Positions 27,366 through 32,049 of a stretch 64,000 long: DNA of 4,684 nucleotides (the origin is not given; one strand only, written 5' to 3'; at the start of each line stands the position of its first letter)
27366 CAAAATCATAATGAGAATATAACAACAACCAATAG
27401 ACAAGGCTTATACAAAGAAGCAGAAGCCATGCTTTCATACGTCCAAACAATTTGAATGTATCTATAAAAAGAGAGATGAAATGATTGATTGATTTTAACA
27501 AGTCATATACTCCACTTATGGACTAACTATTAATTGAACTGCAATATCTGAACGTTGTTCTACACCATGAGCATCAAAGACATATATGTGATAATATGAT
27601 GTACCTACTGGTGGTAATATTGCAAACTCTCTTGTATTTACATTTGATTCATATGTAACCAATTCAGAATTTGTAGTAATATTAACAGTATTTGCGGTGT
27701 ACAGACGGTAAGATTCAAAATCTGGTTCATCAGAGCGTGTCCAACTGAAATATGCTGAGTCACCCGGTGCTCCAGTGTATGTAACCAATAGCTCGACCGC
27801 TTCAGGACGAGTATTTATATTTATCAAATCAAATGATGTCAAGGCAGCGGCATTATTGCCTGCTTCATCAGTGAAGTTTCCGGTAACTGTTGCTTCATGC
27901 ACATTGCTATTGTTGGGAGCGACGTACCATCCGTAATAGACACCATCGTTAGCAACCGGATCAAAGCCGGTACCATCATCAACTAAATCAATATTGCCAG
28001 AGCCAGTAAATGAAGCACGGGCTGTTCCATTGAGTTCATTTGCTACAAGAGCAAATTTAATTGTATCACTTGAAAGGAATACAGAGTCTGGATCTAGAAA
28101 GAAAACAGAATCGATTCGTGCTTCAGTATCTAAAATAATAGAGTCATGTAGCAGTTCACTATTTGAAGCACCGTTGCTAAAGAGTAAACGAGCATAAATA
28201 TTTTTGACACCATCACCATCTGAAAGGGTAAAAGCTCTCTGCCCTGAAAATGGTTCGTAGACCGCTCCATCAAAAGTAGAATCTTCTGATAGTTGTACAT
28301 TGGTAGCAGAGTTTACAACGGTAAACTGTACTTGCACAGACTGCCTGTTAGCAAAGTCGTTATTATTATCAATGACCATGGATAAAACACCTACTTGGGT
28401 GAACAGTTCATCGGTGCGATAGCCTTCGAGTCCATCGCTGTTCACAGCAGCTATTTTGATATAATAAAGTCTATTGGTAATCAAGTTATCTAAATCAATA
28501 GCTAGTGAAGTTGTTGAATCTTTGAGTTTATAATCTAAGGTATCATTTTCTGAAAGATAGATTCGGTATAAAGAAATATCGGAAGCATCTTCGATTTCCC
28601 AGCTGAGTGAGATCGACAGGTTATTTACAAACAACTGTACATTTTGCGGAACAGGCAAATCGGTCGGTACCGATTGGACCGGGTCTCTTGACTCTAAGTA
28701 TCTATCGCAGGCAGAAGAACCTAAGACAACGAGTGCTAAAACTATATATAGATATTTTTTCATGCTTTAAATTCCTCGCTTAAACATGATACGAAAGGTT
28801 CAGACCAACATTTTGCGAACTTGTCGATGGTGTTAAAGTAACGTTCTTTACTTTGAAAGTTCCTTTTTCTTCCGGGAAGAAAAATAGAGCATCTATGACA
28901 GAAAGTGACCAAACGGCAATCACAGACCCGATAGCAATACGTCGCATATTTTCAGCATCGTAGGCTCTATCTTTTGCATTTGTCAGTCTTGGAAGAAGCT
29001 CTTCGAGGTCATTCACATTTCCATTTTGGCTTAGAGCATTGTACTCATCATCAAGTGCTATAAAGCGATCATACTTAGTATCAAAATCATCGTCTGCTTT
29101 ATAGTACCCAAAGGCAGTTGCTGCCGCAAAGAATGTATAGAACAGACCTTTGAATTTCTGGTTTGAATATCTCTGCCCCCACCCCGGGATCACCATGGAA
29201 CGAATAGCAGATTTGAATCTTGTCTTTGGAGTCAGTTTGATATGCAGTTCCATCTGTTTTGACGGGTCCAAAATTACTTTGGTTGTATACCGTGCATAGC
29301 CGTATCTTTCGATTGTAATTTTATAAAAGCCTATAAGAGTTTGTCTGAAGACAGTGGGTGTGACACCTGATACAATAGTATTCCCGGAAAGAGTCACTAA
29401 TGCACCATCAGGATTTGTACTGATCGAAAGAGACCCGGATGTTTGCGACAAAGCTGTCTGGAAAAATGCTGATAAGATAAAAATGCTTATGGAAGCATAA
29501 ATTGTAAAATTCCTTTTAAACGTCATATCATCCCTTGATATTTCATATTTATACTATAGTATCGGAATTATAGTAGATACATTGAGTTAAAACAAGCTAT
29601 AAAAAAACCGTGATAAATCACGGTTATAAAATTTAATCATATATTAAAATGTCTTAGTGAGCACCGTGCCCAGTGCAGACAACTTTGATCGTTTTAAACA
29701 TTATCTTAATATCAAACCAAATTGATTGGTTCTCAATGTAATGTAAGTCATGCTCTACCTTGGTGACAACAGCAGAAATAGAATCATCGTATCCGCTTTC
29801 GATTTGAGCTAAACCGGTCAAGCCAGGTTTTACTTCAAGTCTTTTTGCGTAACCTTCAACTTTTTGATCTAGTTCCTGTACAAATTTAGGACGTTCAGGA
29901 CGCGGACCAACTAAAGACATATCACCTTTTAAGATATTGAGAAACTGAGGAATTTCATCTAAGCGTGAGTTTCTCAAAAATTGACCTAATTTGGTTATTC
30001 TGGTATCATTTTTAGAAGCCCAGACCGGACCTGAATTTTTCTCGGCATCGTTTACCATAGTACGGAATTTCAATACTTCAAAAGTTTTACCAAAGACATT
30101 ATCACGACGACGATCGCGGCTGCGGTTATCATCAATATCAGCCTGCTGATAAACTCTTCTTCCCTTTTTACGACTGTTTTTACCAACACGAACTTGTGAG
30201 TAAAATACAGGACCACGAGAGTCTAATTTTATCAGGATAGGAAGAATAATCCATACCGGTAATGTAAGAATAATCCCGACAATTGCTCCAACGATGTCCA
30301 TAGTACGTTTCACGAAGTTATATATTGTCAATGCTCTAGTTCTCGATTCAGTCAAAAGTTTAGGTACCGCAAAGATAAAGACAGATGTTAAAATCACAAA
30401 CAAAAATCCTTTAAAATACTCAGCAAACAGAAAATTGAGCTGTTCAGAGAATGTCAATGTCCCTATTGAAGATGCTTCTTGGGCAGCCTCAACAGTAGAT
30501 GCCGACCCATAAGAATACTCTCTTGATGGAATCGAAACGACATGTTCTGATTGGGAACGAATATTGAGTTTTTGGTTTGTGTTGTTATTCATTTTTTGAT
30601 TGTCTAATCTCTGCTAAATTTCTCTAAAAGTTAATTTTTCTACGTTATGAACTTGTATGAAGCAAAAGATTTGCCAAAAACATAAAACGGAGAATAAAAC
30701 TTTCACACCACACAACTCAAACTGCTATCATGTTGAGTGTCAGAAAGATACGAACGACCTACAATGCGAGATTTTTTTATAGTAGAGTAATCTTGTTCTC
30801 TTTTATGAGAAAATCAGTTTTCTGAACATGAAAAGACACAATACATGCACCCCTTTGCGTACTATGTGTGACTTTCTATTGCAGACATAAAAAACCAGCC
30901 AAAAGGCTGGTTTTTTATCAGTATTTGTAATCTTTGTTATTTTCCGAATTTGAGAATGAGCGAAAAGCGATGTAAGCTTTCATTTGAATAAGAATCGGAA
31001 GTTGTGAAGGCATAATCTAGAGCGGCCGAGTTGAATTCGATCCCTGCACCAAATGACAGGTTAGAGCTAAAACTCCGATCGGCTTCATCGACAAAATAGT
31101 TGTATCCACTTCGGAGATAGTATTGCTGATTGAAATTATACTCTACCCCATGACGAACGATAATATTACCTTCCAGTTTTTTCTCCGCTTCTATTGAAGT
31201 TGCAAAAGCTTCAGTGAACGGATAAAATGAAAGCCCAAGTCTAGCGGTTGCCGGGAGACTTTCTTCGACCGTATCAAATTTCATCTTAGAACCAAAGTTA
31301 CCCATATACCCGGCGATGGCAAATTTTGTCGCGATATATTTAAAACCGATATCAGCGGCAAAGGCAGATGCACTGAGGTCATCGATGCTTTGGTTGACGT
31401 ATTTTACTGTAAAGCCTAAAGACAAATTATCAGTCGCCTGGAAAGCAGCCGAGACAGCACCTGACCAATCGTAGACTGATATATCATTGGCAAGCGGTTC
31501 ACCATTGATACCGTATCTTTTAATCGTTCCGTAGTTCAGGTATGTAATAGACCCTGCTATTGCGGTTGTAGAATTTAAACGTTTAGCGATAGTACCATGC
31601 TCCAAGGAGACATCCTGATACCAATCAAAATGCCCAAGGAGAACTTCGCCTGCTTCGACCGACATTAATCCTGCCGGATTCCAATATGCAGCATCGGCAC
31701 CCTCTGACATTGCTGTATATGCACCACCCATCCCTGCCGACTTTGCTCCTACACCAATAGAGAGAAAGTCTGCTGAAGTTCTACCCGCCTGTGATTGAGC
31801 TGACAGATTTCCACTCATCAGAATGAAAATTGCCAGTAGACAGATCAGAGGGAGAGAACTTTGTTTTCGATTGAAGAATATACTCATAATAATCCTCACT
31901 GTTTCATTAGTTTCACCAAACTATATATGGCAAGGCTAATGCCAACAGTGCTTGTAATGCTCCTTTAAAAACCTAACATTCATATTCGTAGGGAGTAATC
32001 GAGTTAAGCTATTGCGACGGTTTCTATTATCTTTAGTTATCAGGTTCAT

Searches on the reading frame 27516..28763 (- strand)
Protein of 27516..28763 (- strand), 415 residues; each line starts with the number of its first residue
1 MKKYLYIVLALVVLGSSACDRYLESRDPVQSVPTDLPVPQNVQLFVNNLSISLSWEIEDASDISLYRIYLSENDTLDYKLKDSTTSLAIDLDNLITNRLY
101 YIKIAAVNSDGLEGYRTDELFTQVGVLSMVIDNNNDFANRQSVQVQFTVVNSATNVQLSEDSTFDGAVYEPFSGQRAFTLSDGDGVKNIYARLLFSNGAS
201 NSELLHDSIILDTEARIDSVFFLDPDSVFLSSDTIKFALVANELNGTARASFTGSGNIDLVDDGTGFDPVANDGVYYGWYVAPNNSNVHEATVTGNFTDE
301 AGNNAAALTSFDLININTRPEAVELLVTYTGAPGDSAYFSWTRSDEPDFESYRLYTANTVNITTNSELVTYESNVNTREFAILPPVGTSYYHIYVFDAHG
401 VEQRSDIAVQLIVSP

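Call 34: search_protein_families(library=pfam, proteins=[window:27516-28763:-], max_evalue=0.001)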
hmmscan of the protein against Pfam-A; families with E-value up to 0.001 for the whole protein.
window:27516-28763:- (415 aa): 1 family
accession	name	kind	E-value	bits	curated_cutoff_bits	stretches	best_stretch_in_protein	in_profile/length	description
PF00041.27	fn3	-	2.6e-10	40.8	25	1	39-113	3-75/84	Fibronectin type III domain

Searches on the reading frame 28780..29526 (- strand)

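Call 34: search_protein_families(library=pfam, proteins=[window:28780-29526:-], max_evalue=0.001)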
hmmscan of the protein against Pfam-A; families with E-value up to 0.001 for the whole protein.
window:28780-29526:- (248 aa): 2 families
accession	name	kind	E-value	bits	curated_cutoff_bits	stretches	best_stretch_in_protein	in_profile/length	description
PF08308.17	PEGA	-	2.8e-10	40.4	20.8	1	31-101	2-70/71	PEGA domain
PF18935.5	DUF5683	-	2.3e-09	37.9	26.7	1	105-214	7-110/151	Family of unknown function (DUF5683)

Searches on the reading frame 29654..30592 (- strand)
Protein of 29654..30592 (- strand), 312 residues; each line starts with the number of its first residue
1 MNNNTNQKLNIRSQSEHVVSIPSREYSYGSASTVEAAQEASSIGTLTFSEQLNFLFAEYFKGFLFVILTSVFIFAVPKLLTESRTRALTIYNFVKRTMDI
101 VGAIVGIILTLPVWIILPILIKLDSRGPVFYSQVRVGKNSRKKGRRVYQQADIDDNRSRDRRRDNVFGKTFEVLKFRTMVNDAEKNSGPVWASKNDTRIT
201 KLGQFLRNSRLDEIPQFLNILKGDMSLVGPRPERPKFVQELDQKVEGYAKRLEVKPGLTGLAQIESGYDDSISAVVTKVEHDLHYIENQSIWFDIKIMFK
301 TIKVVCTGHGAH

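Call 34: search_protein_families(library=pfam, proteins=[window:29654-30592:-], max_evalue=0.001)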
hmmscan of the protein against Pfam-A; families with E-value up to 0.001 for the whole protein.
window:29654-30592:- (312 aa): 1 family
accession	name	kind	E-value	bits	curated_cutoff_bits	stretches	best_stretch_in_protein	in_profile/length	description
PF02397.22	Bac_transf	-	5.8e-66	221.9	27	2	165-306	43-178/179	Bacterial sugar transferase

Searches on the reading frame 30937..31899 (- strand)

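Call 97: search_protein_families(library=pfam, proteins=[window:30937-31899:-], max_evalue=0.00001)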
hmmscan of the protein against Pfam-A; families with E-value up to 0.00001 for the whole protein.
window:30937-31899:- (320 aa): 2 families
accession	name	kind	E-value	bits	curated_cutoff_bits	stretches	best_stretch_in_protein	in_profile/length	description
PF19572.5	PorV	-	8.7e-07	29.1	27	1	36-225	6-217/243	Type IX secretion system protein PorV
PF03349.22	Toluene_X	-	9.4e-06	24.8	29.7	0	104-171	98-166/421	Outer membrane protein transport protein (OMPP1/FadL/TodX)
